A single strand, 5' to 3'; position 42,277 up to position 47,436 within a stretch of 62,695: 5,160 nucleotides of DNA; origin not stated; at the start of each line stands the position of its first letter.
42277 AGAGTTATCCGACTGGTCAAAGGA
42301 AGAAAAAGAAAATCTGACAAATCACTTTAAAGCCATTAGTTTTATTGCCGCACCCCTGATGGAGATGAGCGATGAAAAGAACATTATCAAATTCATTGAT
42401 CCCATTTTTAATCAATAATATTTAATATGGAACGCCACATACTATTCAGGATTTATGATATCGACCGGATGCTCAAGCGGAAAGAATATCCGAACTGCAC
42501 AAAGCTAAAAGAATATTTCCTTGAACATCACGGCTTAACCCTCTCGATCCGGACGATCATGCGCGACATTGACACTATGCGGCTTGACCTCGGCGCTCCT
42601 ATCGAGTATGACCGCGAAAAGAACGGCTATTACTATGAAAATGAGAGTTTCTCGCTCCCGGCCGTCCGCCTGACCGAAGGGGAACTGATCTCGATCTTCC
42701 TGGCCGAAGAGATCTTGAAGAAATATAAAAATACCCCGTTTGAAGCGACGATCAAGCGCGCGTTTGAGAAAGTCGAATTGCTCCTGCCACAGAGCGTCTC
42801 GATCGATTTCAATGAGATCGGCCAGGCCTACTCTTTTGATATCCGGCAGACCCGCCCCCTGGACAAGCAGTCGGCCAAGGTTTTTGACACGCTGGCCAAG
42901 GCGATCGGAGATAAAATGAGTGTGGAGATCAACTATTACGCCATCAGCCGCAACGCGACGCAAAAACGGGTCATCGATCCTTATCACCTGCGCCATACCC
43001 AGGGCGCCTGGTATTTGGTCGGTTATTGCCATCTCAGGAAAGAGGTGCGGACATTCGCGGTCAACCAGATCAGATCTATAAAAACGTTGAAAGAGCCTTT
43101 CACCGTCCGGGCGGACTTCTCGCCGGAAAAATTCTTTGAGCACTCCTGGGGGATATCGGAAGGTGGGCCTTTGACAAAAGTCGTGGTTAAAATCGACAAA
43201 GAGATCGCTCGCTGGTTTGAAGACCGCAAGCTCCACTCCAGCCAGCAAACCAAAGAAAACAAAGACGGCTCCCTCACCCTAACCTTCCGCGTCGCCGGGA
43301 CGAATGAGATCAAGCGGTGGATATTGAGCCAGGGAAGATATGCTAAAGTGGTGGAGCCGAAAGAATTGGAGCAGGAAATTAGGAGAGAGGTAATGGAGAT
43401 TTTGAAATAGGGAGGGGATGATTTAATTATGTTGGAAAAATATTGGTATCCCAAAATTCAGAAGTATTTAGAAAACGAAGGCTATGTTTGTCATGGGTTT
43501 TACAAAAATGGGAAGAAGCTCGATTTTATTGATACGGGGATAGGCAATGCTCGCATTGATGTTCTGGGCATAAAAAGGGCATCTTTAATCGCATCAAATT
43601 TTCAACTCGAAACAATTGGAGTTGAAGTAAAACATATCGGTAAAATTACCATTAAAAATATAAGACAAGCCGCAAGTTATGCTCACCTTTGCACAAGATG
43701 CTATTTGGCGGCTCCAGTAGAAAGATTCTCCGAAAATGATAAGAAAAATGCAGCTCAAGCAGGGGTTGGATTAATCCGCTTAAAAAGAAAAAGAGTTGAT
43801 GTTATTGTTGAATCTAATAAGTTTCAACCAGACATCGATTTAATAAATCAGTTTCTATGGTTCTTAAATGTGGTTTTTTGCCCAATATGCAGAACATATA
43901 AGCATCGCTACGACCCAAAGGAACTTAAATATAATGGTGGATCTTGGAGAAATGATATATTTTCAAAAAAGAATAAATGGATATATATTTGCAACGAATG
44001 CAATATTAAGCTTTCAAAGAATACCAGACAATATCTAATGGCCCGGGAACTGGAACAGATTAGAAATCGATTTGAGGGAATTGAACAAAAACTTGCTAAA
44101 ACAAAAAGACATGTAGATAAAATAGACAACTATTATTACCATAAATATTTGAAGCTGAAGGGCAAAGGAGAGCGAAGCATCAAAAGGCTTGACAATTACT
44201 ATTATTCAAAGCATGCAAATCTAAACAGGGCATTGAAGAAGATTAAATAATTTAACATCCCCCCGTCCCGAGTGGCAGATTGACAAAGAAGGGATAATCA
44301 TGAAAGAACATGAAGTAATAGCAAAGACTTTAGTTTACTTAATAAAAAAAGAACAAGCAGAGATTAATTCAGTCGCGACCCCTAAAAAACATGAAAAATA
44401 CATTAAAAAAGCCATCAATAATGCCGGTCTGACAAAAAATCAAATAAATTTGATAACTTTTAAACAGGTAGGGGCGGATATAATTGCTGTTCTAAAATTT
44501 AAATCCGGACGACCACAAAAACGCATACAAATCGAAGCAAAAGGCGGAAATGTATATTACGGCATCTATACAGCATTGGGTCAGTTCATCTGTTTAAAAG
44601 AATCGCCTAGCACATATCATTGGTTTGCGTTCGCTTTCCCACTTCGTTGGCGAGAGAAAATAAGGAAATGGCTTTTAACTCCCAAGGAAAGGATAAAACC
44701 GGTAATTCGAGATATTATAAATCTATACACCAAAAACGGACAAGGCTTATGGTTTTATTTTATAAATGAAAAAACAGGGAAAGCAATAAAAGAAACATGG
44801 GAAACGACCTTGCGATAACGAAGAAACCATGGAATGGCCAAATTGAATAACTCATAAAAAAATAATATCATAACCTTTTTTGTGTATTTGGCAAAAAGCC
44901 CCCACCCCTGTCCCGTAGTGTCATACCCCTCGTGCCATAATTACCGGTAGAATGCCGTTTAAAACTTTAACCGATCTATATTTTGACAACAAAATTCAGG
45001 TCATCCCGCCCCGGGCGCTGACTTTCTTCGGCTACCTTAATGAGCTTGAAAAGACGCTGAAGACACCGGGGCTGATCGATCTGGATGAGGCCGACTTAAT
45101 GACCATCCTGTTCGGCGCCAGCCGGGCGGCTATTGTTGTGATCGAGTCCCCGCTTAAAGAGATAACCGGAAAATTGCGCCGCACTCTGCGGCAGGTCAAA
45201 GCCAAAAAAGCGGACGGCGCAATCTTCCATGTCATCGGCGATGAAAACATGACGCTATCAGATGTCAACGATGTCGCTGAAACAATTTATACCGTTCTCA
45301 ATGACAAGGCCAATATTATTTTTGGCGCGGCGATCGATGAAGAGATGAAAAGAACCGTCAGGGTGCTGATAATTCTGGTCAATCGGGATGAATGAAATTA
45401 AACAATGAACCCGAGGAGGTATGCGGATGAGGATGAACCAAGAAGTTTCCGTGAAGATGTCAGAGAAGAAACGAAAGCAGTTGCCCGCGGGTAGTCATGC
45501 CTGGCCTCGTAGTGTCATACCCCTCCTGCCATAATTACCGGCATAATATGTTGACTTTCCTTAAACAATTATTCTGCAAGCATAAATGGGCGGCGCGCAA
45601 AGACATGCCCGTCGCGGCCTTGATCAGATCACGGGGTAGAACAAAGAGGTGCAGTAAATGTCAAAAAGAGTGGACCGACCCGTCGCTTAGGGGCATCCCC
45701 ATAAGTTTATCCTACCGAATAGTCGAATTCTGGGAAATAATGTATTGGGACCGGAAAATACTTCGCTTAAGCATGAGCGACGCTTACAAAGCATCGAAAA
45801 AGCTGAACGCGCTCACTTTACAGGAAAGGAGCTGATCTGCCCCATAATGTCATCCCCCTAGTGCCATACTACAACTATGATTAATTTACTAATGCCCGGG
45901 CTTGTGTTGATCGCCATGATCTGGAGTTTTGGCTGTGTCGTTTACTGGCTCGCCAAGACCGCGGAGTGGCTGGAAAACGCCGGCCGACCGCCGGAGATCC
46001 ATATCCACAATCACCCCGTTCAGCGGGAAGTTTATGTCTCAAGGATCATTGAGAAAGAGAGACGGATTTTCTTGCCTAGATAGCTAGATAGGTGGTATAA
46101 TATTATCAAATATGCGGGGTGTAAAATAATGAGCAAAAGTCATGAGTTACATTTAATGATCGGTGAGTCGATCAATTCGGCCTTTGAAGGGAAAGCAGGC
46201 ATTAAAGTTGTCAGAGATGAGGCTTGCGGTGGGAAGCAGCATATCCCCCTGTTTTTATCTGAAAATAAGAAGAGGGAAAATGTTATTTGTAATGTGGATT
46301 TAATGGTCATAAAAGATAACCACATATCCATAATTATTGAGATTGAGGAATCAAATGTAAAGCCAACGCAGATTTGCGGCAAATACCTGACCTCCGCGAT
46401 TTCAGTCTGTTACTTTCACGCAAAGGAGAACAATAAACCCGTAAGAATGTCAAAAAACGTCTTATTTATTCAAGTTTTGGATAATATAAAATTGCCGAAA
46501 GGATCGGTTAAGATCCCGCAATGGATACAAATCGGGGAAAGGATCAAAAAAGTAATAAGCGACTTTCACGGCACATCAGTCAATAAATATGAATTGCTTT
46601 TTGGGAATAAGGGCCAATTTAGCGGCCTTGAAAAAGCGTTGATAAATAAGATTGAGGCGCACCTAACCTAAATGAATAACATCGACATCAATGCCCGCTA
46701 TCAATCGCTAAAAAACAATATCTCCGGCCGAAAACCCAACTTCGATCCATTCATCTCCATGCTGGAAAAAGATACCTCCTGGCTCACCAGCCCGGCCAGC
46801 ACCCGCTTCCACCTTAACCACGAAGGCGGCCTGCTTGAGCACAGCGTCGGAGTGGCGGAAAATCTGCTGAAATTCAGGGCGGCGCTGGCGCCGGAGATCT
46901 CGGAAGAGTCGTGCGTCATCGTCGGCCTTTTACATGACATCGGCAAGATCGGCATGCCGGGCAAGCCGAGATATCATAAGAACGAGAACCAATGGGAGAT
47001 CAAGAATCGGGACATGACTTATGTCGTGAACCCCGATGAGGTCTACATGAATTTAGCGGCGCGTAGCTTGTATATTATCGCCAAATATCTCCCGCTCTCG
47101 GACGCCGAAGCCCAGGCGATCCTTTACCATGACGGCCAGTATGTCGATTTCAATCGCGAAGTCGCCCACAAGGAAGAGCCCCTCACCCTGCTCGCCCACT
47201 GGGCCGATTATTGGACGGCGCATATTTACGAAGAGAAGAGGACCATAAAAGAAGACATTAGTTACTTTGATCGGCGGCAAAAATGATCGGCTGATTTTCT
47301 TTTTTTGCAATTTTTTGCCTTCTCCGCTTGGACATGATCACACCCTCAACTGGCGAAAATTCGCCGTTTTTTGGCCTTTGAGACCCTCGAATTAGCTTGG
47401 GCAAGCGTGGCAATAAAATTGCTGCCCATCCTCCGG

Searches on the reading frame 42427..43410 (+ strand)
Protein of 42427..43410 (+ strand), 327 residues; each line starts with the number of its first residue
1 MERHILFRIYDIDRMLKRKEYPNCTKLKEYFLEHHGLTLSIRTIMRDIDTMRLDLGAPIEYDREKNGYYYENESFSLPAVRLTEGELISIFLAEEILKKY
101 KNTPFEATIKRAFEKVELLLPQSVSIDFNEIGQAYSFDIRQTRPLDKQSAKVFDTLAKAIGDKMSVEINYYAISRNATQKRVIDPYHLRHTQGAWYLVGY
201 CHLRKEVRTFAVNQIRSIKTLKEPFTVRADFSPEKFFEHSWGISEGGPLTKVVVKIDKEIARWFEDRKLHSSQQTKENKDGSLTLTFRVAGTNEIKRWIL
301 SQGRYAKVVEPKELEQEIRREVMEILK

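Call 55: search_protein_families(library=phrogs, proteins=[window:42427-43410:+], max_evalue=0.001)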
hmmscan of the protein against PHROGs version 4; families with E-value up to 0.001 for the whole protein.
window:42427-43410:+ (327 aa): 2 families
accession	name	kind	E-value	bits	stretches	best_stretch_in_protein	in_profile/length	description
phrog_13105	-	unknown function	5.9e-26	92.5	1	37-229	29-223/239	-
phrog_6785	-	unknown function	1.4e-05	25.2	1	152-225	26-94/396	-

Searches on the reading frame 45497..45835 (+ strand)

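Call 56: search_protein_families(library=phrogs, proteins=[window:45497-45835:+], max_evalue=0.001)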
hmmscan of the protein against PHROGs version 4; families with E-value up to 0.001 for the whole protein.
window:45497-45835:+ (112 aa): 1 family
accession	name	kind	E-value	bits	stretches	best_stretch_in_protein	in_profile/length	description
phrog_3036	-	unknown function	0.00047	21.1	0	18-60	3-50/67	-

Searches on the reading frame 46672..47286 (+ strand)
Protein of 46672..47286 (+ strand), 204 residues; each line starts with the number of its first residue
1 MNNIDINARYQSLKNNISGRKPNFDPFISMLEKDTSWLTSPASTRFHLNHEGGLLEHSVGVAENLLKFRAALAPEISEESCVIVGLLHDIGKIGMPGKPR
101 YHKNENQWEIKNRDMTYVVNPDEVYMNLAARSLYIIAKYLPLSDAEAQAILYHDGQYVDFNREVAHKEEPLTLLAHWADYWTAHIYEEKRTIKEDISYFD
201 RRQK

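Call 41: search_protein_families(library=pfam, proteins=[window:46672-47286:+], max_evalue=0.00001)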
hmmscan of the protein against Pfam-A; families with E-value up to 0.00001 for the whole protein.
window:46672-47286:+ (204 aa): 1 family
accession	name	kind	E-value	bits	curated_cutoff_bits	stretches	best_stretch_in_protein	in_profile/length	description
PF01966.28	HD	-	7.1e-07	30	22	1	55-105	2-51/116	HD domain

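Call 56: search_protein_families(library=phrogs, proteins=[window:46672-47286:+], max_evalue=0.001)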
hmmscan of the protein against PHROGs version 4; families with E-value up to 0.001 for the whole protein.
window:46672-47286:+ (204 aa): 2 families
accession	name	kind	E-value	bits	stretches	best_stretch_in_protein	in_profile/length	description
phrog_28876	-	other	3.4e-22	79.8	1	26-188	23-195/435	metal-dependent phosphohydrolase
phrog_5889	-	unknown function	1.4e-21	78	1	21-190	31-200/242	-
